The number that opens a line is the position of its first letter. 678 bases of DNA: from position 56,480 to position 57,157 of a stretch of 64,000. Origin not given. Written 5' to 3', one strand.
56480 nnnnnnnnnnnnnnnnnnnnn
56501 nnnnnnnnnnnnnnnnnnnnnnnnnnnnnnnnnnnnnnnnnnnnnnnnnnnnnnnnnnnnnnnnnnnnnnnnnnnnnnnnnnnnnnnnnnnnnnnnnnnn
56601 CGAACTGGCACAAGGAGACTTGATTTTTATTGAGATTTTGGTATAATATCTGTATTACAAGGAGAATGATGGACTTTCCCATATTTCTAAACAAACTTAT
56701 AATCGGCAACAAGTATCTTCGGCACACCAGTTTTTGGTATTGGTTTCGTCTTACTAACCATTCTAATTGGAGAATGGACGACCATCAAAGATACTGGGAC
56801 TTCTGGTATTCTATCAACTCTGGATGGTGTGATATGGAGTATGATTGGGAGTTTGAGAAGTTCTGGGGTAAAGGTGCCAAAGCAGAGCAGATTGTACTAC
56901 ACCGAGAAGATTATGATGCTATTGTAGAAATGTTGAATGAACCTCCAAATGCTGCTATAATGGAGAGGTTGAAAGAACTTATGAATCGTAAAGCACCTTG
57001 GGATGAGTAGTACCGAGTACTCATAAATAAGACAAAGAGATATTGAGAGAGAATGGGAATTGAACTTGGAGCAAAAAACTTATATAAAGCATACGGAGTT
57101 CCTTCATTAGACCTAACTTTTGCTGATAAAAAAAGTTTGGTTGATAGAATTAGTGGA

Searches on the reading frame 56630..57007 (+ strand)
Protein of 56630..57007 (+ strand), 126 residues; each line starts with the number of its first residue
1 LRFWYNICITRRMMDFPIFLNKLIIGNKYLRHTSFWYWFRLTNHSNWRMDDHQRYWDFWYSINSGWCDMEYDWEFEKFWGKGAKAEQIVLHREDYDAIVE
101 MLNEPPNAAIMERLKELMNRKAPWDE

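Call 91: find_related_loci(query=window:56630-57007:+, collection=viral_contigs, flank=1500)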
Query window:56630-57007:+ (126 aa) in viral_contigs; peptide patterns used: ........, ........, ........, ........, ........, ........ (x = any residue, [..] = any of these).
90 stretches matched a pattern; 89 encode a relative of the query (tblastn E <= 1e-3); the best 80 are kept; 80 distinct loci.
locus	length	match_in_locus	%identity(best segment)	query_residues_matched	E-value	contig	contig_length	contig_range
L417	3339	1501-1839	78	14-126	8e-58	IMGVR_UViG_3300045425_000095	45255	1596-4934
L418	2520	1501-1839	66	13-125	6e-52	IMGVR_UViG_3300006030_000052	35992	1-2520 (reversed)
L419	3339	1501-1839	66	13-125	6e-52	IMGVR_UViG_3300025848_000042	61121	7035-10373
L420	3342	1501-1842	66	13-126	7e-52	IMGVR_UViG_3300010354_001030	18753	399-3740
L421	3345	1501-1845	61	13-126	8e-46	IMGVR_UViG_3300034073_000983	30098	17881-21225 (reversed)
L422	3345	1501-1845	61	13-126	8e-46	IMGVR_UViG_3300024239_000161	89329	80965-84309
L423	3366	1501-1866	58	5-125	1e-45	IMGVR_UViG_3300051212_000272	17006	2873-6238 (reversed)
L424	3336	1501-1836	59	13-124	2e-44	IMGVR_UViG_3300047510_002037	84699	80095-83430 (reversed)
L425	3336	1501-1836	59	13-124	2e-44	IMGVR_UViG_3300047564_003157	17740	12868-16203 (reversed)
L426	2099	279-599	63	20-126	1e-44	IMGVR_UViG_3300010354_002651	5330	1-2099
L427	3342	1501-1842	59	14-126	6e-44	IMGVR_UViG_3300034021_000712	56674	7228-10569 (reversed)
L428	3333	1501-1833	61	13-125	1e-43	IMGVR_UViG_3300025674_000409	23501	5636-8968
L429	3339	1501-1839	58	14-126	3e-43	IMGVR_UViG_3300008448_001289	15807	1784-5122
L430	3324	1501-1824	60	19-126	3e-41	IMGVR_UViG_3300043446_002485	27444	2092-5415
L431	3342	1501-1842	54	14-126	3e-41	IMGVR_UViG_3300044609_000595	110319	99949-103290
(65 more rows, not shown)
